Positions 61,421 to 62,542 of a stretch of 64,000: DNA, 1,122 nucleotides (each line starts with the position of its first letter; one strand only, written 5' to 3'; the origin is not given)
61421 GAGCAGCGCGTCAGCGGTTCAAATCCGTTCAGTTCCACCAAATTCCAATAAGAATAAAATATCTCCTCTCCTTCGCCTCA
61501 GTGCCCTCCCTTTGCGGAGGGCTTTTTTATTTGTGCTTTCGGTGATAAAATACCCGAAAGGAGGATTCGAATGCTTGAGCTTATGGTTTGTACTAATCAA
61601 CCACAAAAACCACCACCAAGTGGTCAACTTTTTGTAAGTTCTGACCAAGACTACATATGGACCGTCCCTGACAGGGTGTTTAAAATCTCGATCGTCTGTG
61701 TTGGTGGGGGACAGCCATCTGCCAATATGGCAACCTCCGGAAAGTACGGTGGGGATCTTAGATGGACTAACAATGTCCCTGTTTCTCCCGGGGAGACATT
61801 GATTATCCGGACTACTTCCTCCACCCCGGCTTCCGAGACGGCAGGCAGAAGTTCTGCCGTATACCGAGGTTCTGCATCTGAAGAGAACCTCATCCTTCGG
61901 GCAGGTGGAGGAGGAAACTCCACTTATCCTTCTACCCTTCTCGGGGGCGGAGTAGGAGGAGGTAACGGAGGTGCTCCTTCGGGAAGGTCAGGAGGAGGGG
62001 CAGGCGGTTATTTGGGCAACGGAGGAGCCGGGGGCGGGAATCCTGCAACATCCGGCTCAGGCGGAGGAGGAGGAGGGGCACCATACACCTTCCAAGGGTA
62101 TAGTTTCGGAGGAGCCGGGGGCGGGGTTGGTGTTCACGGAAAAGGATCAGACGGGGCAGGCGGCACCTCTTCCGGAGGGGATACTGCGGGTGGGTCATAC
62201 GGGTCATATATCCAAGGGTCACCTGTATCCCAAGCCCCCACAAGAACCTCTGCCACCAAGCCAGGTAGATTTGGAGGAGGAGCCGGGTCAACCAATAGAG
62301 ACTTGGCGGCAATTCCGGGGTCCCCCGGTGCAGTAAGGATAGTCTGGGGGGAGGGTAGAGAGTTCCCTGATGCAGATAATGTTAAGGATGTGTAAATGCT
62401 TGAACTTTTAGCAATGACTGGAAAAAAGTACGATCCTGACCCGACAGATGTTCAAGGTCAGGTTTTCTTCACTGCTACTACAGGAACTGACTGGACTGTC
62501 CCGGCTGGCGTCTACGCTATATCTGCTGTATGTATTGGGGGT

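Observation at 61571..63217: Tandem paralogous glycine-rich proteins immediately downstream of the tRNA array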

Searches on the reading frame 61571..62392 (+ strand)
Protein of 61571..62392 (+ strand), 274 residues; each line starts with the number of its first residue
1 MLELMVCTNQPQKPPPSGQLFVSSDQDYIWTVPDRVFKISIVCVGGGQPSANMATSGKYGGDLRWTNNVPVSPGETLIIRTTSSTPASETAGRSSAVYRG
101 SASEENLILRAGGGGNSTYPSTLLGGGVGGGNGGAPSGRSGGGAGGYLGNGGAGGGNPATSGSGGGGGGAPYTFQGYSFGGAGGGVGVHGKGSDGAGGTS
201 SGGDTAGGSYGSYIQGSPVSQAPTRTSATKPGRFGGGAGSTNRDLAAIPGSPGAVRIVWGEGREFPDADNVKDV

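Call 4: search_protein_families(library=pfam, proteins=[window:61571-62392:+], max_evalue=1)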
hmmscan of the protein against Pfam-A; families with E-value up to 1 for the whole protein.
window:61571-62392:+ (274 aa): 1 family
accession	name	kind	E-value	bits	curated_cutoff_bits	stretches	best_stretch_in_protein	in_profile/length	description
PF21722.4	Gly_rich_2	-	0.002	18.6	24.3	1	25-259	3-225/226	Glycine-rich domain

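Call 5: search_protein_families(library=phrogs, proteins=[window:61571-62392:+], max_evalue=1)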
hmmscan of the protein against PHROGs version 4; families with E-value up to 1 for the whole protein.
window:61571-62392:+ (274 aa): 2 families
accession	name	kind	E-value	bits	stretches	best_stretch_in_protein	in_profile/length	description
phrog_4474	-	unknown function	1.2e-54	187.3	1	1-269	133-398/407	-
phrog_11790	-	unknown function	6.3e-07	30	1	27-118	24-122/325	-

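Call 7: search_protein_families(library=ncbifam, proteins=[window:61571-62392:+], max_evalue=1)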
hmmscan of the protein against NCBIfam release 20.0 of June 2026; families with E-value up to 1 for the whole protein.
window:61571-62392:+ (274 aa): 0 families

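Call 24: search_dna_similar(query=window:61571-62392:+, collection=phages, mode=protein, max_rows=60, max_evalue=0.001)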
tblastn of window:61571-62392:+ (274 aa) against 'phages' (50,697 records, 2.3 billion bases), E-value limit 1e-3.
Records with a match: 43; places in all: 68; records where one place covers at least 80% of the query: 0.
Best place of each record, by identity: <60% 43.
By first word of the organism name: Erwinia 25; Salmonella 11; Serratia 2; Ralstonia 2; Klebsiella 1; Enterobacter 1; Pseudomonas 1.
By host as written in the record: Erwinia amylovora 19; Erwinia amylovora SNUABM_01 3; Erwinia amylovora strain Ea29-7 2; Serratia marcescens UCC2017 2; Salmonella enterica subsp. enterica serovar Enteritidis 2; Salmonella enteritidis 2; - 2; Ralstonia pseudosolanacearum 2; and 9 more.
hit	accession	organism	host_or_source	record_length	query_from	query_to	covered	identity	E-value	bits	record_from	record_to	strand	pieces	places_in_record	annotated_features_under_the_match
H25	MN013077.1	Klebsiella phage vB_KaeM_KaOmega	Klebsiella aerogenes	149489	1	124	45%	47.2%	9e-27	114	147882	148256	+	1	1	hypothetical protein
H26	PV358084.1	Enterobacter phage ENT3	Enterobacter hormaechei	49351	1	124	45%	46.5%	7e-26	112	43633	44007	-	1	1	record has no annotation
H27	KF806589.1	Erwinia phage Ea35-70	Erwinia amylovora strain Ea29-7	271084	5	122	43%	40.7%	6e-7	56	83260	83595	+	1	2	hypothetical protein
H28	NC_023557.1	Erwinia phage Ea35-70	Erwinia amylovora strain Ea29-7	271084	5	122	43%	40.7%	6e-7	56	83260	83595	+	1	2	hypothetical protein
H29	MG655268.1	Erwinia phage vB_EamM_Desertfox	Erwinia amylovora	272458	5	122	43%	40.7%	7e-7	56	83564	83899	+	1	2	hypothetical protein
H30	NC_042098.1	Erwinia phage vB_EamM_Desertfox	Erwinia amylovora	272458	5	122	43%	40.7%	7e-7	56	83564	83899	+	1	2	hypothetical protein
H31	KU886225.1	Erwinia phage vB_EamM_Deimos-Minion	Erwinia amylovora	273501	5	122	43%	40.7%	7e-7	56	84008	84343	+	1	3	hypothetical protein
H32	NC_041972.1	Erwinia phage vB_EamM_Deimos-Minion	Erwinia amylovora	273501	5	122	43%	40.7%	7e-7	56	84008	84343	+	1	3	hypothetical protein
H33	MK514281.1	Erwinia phage Rebecca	Erwinia amylovora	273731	5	122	43%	40.7%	7e-7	56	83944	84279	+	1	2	hypothetical protein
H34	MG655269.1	Erwinia phage vB_EamM_MadMel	Erwinia amylovora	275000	5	122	43%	40.7%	7e-7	56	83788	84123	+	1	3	hypothetical protein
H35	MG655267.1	Erwinia phage vB_EamM_Bosolaphorus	Erwinia amylovora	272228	5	122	43%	40.7%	7e-7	56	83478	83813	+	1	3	hypothetical protein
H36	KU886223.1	Erwinia phage vB_EamM_Simmy50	Erwinia amylovora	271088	5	122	43%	40.7%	7e-7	56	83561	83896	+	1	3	hypothetical protein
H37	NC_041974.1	Erwinia phage vB_EamM_Simmy50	Erwinia amylovora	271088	5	122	43%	40.7%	7e-7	56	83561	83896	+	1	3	hypothetical protein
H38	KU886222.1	Erwinia phage vB_EamM_Special G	Erwinia amylovora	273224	5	122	43%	39.8%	1e-6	56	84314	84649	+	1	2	114: hypothetical protein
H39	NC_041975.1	Erwinia phage vB_EamM_Special G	Erwinia amylovora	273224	5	122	43%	39.8%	1e-6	56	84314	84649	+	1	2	114: hypothetical protein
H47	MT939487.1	Erwinia phage pEa_SNUABM_47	Erwinia amylovora SNUABM_01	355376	32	123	34%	42.6%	2e-7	58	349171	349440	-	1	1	hypothetical protein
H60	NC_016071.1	Salmonella phage PVPSE1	Salmonella enteritidis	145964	1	101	37%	37.1%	7e-9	62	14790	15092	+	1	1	19: hypothetical protein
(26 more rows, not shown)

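Call 25: get_annotated_region(hit=H60, flank=8000)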
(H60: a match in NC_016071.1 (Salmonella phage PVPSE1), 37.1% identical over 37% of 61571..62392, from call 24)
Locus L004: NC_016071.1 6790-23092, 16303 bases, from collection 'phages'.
description: Salmonella phage PVP-SE1, complete genome.
organism: Salmonella phage PVPSE1 (NCBI taxid 889338)
taxonomy: Viruses; Duplodnaviria; Heunggongvirae; Uroviricota; Caudoviricetes; Vequintavirinae; Seunavirus; Seunavirus PVPSE1
host: Salmonella enteritidis; source: -; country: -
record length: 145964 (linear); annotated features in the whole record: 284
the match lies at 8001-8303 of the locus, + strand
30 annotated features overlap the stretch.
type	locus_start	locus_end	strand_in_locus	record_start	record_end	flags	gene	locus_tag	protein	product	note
CDS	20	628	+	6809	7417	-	10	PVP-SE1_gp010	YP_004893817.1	hypothetical protein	similar to NP_891760.1 hypothetical protein RB49p189 from Enterobacteria phage RB49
CDS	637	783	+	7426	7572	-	11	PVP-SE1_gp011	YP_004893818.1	hypothetical protein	-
CDS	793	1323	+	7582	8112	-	12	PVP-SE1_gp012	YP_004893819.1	HNH endonuclease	similar to YP_003930.1 putative endonuclease from Enterobacteria phage T1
CDS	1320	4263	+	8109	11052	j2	13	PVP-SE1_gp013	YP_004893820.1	AAA family ATPase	similar to YP_002003727.1 DNA replicative helicase/primase Escherichia phage rv5; motif: GP4d_helicase [cd01122]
CDS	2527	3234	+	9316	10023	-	14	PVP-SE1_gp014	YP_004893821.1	HNH endonuclease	similar to ZP_02664676.1 DNA endonuclease I-HmuI (HNH homing endonuclease I-HmuI) from Salmonella enterica subsp. ...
CDS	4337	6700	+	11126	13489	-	16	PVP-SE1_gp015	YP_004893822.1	DNA polymerase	similar to YP_002003725.1 DNA polymerase from Escherichia phage rv5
regulatory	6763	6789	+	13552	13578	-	-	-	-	promoter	-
CDS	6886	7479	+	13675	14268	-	17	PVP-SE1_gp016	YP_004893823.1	homing endonuclease with LAGLIDADG motif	similar to ZP_05023152.1 LAGLIDADG DNA endonuclease family from Microcoleus chthonoplastes PCC 7420; pfam03161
CDS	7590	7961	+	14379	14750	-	18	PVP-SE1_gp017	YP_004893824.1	DNA polymerase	similar to YP_002003722.1 hypothetical protein rv5_gp220 from Escherichia phage rv5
CDS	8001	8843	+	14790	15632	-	19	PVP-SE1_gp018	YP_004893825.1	hypothetical protein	-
CDS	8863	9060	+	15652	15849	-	20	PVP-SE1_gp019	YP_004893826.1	hypothetical protein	-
CDS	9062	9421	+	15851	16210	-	21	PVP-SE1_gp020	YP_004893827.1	hypothetical protein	similar to YP_002003718.1 hypothetical protein rv5_gp216 from Escherichia phage rv5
CDS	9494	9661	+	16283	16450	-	22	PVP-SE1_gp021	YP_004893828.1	hypothetical membrane protein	membrane protein with 2 transmembrane domains as shown using TMHMM and Phobius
CDS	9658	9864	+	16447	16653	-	23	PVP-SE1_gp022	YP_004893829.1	hypothetical membrane protein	membrane protein with 1 transmembrane domain as shown using TMHMM and Phobius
CDS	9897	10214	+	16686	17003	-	24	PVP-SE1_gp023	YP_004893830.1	hypothetical protein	similar to NP_944067.1 hypothetical protein Aeh1p189 from Aeromonas phage Aeh1 and to YP_001837007.1 hypothetical ...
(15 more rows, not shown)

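Call 82: predict_structure(alignment_id=A2)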
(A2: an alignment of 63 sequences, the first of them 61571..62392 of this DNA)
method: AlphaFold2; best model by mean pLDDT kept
length: 274 residues; sequences in the alignment: 63
mean_pLDDT: 87.5   pTM: 0.87
mean pLDDT of the five models: 87.5, 87.5, 84.4, 84.0, 83.9
residues with pLDDT >= 90: 155; 70-90: 86; 50-70: 33; < 50: 0
segments of 3 or more residues with pLDDT < 50: none
pLDDT, mean of each block of 10 residues (from residue 1): 59 88 94 97 97 90 98 98 90 97 97 97 97 95 94 83 82 86 90 85 74 61 57 86 84 96 90 83
secondary structure, 60 per line:
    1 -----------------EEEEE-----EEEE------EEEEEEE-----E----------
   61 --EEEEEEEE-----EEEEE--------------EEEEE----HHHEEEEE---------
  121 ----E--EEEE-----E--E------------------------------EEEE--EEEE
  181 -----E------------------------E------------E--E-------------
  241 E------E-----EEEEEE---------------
elements in order: E18-22 E28-31 E38-44 E63-70 E76-80 E95-99 E107-111 E128-131 E171-174 E177-180 E254-259

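Call 84: get_annotated_region(hit=H32, flank=5000)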
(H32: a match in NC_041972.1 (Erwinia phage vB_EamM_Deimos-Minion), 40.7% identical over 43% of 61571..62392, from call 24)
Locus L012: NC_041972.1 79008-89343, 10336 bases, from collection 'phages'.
description: Erwinia phage vB_EamM_Deimos-Minion, complete genome.
organism: Erwinia phage vB_EamM_Deimos-Minion (NCBI taxid 1815986)
taxonomy: Viruses; Duplodnaviria; Heunggongvirae; Uroviricota; Caudoviricetes; Agricanvirus; Agricanvirus deimos
host: Erwinia amylovora; source: branches and blossoms; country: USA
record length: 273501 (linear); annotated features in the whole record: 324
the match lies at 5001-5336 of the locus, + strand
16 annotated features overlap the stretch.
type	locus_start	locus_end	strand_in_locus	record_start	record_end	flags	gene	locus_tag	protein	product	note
CDS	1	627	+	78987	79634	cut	-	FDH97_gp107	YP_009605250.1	MazG-like pyrophosphatase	gp107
CDS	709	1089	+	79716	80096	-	-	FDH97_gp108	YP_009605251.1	hypothetical protein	gp108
CDS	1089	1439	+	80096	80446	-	-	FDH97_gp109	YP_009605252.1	hypothetical protein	gp109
CDS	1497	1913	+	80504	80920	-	-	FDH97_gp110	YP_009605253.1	hypothetical protein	gp110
CDS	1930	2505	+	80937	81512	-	-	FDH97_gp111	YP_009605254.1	hypothetical protein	gp111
CDS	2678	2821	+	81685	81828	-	-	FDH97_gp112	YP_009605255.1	hypothetical protein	gp112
CDS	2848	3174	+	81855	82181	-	-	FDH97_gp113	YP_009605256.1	hypothetical protein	gp113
CDS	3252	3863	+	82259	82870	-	-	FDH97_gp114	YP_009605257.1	hypothetical protein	gp114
CDS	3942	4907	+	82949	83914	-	-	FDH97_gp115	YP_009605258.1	hypothetical protein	gp115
CDS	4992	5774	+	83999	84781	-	-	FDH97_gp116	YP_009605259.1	hypothetical protein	gp116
CDS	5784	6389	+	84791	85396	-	-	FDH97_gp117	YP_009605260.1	minor tail protein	gp117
CDS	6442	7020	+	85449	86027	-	-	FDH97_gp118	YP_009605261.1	thymidine kinase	gp118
CDS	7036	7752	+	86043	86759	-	-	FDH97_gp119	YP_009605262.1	hypothetical protein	gp119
CDS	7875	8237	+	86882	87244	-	-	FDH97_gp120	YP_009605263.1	hypothetical protein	gp120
CDS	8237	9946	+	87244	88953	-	-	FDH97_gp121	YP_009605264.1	putative ATP-dependent protease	gp121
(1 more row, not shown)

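Call 94: find_encoding_contigs(protein=window:61571-62392:+, flank=3000, max_places=3)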
Protein window:61571-62392:+ (274 aa): 13 contigs read that carry it; 3 places shown.
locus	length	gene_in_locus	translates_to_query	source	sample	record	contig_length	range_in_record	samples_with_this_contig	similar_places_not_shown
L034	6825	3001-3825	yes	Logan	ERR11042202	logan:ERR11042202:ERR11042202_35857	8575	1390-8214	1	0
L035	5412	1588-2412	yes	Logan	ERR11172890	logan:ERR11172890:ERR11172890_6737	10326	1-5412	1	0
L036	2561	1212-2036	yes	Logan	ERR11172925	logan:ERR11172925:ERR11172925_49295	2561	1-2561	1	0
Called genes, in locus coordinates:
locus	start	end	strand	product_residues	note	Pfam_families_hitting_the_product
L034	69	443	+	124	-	-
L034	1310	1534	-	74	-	-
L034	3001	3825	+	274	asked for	-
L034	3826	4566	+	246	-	-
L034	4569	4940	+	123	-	-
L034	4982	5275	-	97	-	-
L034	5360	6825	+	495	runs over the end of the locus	PF03237:Terminase_6N, PF04466:Terminase_3 (weak), PF17289:Terminase_6C (weak)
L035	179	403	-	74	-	-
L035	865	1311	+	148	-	-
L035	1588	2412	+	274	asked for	-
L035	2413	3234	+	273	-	-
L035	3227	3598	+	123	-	-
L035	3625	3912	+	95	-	-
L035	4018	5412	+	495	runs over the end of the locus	PF03237:Terminase_6N, PF04466:Terminase_3 (weak), PF17289:Terminase_6C (weak)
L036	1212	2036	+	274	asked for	-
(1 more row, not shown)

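Call 97: search_protein_families(library=padloc, proteins=[window:61571-62392:+], max_evalue=0.1)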
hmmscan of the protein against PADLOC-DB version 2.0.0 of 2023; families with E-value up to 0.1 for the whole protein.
window:61571-62392:+ (274 aa): 0 families

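Call 103: get_annotated_region(hit=H47, flank=2500)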
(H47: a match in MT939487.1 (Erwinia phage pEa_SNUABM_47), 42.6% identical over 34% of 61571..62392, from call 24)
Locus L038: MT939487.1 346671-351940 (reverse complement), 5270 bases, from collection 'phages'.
description: Erwinia phage pEa_SNUABM_47, complete genome.
organism: Erwinia phage pEa_SNUABM_47 (NCBI taxid 2768774)
taxonomy: Viruses; Duplodnaviria; Heunggongvirae; Uroviricota; Caudoviricetes; Eneladusvirus; Eneladusvirus BF
host: Erwinia amylovora SNUABM_01; source: orchard soil; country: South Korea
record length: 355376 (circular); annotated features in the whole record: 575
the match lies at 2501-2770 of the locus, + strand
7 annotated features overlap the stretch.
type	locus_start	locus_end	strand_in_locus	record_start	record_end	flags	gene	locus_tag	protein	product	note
CDS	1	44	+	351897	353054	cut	-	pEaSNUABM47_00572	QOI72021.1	putative DNA condensation protein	-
CDS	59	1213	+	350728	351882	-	-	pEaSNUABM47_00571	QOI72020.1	putative DNA condensation protein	-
CDS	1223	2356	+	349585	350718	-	-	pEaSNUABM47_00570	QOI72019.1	hypothetical protein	-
CDS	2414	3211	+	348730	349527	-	-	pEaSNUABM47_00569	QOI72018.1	hypothetical protein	-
CDS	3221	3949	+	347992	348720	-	-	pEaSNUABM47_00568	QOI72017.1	hypothetical protein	-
CDS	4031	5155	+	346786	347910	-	-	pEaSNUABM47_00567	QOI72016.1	putative DNA condensation protein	-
CDS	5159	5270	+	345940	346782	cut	-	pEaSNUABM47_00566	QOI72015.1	putative PE-PGRS family protein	-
